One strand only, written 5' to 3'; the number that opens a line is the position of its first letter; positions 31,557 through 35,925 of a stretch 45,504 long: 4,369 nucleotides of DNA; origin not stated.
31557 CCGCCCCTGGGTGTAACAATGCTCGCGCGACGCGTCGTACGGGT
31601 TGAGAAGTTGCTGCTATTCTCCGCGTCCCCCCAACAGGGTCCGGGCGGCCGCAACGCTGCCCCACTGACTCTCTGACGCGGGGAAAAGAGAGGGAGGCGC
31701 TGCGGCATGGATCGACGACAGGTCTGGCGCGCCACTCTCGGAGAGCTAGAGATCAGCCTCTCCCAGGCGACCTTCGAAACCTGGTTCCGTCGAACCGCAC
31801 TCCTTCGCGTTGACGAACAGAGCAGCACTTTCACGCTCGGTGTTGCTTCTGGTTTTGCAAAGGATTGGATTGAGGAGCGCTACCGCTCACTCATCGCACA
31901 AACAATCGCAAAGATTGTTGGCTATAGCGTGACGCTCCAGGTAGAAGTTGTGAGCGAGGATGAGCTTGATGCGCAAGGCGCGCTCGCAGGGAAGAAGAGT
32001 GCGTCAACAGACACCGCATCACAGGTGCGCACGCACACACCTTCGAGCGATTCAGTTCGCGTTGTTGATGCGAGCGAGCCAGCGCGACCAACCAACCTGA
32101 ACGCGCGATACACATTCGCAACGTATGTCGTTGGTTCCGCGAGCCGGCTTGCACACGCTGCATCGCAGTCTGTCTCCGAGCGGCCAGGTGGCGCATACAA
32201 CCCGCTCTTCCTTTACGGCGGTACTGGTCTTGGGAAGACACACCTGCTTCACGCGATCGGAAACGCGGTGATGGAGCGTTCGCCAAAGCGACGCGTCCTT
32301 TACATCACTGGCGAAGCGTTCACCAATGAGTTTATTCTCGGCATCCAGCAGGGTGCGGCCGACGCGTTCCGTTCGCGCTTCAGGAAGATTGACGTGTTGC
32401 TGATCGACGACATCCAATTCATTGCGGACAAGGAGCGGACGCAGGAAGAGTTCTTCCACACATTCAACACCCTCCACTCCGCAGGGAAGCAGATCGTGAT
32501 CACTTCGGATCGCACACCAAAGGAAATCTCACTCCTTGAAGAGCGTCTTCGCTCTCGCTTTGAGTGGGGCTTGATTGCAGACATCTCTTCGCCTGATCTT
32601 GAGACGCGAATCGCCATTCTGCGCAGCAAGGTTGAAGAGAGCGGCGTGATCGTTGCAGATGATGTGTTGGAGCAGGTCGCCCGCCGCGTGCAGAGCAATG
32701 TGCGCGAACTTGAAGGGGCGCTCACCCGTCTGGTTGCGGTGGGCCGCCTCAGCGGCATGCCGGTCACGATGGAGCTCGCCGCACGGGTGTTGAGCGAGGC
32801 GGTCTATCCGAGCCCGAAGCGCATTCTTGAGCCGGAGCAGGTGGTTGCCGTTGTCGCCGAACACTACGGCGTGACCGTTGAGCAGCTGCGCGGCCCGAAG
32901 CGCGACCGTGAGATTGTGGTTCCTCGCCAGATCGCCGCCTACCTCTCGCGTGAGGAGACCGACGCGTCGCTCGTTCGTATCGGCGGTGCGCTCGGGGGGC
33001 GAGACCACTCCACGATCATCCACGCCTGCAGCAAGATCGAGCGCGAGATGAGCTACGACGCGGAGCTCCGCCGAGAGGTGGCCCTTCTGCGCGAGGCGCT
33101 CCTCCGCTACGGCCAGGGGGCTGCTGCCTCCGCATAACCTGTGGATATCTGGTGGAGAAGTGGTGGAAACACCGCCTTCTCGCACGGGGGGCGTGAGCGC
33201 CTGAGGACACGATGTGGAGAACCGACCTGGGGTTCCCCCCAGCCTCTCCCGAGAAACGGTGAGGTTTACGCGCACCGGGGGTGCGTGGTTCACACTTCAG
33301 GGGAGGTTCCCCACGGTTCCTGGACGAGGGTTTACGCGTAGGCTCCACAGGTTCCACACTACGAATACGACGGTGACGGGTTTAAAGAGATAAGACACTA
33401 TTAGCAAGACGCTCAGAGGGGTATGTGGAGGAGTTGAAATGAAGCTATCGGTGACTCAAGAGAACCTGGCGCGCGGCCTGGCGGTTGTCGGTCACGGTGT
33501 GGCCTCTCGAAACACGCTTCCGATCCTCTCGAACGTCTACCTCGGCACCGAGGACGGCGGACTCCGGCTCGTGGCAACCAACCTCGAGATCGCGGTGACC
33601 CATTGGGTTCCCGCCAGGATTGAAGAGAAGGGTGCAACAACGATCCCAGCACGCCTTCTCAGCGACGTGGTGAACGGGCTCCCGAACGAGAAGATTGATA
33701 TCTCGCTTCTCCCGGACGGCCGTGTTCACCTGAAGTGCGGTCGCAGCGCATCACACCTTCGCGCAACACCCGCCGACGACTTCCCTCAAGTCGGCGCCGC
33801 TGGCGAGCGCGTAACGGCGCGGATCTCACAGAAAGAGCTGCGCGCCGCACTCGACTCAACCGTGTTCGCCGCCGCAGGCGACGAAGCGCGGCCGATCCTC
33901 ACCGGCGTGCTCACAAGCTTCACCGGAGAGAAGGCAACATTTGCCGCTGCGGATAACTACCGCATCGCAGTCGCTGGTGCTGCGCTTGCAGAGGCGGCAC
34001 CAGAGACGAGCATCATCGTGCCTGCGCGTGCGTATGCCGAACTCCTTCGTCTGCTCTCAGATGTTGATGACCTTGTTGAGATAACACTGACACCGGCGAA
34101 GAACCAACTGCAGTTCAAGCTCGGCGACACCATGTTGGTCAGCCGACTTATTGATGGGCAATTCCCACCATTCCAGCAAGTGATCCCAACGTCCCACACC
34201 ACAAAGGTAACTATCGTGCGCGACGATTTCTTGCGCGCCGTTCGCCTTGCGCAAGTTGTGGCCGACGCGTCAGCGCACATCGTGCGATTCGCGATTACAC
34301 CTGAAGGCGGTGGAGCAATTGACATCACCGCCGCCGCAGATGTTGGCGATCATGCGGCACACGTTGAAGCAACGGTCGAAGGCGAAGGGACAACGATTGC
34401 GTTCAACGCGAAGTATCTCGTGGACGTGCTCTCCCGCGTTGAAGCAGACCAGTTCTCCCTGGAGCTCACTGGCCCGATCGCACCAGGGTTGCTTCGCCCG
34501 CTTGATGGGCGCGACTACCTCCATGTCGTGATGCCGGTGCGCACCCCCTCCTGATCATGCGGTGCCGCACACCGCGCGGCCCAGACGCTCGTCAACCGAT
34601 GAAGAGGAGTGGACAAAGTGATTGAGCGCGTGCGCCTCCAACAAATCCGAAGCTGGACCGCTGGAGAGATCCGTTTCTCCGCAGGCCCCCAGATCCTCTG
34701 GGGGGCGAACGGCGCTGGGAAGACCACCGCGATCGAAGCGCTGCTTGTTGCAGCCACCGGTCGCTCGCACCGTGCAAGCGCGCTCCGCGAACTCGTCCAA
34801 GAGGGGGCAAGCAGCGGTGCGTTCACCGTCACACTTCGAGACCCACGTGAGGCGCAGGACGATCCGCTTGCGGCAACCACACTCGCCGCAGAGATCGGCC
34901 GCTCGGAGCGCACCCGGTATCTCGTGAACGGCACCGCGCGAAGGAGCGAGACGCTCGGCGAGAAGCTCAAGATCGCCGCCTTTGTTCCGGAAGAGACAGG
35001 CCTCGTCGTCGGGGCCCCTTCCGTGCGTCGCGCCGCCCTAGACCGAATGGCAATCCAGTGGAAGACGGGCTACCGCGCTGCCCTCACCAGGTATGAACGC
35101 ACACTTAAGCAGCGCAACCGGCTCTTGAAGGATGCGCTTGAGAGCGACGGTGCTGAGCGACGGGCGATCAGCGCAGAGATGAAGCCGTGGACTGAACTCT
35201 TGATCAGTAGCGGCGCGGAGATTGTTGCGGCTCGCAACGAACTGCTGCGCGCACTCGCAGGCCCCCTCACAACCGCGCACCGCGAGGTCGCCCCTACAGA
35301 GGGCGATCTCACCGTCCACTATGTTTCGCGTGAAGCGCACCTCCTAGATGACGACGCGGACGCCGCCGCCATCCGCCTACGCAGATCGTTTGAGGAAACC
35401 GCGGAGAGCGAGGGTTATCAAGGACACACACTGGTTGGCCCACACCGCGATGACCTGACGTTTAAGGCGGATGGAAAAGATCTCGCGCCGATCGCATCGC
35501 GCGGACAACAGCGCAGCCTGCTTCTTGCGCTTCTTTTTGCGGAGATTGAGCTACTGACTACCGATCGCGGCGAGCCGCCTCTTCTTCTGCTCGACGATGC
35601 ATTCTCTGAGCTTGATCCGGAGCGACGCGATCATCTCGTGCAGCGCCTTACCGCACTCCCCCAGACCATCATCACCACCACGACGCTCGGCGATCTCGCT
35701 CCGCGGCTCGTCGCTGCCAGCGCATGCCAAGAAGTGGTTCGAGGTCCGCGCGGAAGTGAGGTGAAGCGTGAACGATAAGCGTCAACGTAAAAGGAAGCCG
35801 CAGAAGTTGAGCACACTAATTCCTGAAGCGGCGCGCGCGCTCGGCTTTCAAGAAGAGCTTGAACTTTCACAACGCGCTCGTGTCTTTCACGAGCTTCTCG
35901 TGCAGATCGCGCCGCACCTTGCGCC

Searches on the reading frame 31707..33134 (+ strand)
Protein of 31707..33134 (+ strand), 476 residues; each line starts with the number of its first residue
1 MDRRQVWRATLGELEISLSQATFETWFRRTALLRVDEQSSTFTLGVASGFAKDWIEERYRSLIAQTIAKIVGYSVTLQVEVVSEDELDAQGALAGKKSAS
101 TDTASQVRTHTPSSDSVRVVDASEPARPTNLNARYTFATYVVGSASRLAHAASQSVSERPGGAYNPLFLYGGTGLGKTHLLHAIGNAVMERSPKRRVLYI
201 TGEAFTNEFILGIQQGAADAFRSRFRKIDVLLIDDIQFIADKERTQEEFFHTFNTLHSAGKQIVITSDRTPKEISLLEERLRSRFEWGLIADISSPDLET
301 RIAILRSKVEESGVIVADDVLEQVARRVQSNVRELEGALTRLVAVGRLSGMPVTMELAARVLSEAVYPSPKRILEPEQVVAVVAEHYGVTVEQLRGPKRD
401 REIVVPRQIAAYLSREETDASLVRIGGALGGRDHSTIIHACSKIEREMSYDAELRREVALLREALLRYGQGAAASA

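Call 8: search_protein_families(library=pfam, proteins=[window:31707-33134:+], max_evalue=0.01)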
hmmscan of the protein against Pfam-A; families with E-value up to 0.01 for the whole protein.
window:31707-33134:+ (476 aa): 9 families
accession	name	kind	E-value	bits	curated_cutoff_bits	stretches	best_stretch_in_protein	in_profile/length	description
PF00308.24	Bac_DnaA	-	6.6e-70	234.9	23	1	131-291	1-161/162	Bacterial DnaA ATPAse domain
PF08299.17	Bac_DnaA_C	-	1.4e-27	95.9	31.5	1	376-444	1-69/69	Bacterial dnaA protein helix-turn-helix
PF11638.13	DnaA_N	-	1.2e-13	51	24.6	1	5-67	2-63/65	DnaA N-terminal domain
PF01695.23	IstB_IS21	-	6.6e-09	36.1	24.1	1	167-270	95-195/238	IstB-like ATP binding protein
PF00004.35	AAA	-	4e-08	34.2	21.2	1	168-286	2-124/131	ATPase family associated with various cellular activities (AAA)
PF13401.12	AAA_22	-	0.00032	21.5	27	0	167-206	8-45/130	AAA domain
PF13173.12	AAA_14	-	0.00053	20.4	27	1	165-251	3-86/129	AAA domain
PF13191.12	AAA_16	-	0.0012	19.8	32.6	1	156-228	20-97/167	AAA ATPase domain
PF01637.24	ATPase_2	-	0.0023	18.2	33.2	1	162-272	18-121/225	ATPase domain predominantly from Archaea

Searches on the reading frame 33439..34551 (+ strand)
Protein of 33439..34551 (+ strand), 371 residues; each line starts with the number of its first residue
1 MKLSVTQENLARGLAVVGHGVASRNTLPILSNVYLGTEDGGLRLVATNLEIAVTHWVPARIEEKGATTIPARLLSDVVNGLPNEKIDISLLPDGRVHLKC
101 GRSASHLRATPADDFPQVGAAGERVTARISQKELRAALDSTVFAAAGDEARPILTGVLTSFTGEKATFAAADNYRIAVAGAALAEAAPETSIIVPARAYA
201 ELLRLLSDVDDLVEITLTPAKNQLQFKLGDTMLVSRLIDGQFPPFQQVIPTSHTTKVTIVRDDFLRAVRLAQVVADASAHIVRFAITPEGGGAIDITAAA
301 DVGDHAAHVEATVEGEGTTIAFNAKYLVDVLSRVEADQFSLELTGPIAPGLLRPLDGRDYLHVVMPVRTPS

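Call 8: search_protein_families(library=pfam, proteins=[window:33439-34551:+], max_evalue=0.01)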
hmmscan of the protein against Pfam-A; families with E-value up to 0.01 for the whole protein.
window:33439-34551:+ (371 aa): 3 families
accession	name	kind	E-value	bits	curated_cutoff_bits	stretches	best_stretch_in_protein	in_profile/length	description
PF02767.21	DNA_pol3_beta_2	-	1.2e-30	106.5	27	1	129-243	2-115/116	DNA polymerase III beta subunit, central domain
PF00712.24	DNA_pol3_beta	-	6.9e-30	104.1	24.4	2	1-118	1-119/120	DNA polymerase III beta subunit, N-terminal domain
PF02768.20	DNA_pol3_beta_3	-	5.7e-20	71.8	27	1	247-368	2-121/121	DNA polymerase III beta subunit, C-terminal domain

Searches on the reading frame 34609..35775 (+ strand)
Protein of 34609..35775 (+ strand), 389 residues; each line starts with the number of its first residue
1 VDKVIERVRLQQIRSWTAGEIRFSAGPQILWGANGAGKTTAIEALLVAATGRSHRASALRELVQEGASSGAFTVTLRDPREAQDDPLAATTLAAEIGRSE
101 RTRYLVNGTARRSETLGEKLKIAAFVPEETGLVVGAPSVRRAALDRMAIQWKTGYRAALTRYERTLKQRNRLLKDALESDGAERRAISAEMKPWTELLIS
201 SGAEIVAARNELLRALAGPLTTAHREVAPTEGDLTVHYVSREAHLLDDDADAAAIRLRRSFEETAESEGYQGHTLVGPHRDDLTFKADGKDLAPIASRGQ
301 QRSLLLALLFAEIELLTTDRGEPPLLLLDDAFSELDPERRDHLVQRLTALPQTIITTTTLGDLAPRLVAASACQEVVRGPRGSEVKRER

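Call 8: search_protein_families(library=pfam, proteins=[window:34609-35775:+], max_evalue=0.01)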
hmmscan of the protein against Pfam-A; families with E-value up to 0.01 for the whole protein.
window:34609-35775:+ (389 aa): 5 families
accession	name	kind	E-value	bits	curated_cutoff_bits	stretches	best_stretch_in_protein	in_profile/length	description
PF02463.25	SMC_N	-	4.3e-19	69.3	40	1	5-359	2-198/220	RecF/RecN/SMC N terminal domain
PF13476.12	AAA_23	-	4.1e-11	44.3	27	1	7-72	1-63/201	AAA domain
PF13304.12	AAA_21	-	1e-08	36.1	27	2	250-357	170-297/304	AAA domain, putative AbiEii toxin, Type IV TA system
PF13558.12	SbcC_Walker_B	-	0.0047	17.6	27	1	297-346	34-87/90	SbcC/RAD50-like, Walker B motif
PF13521.12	AAA_28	-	0.0089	16.7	27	0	29-84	3-58/164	AAA domain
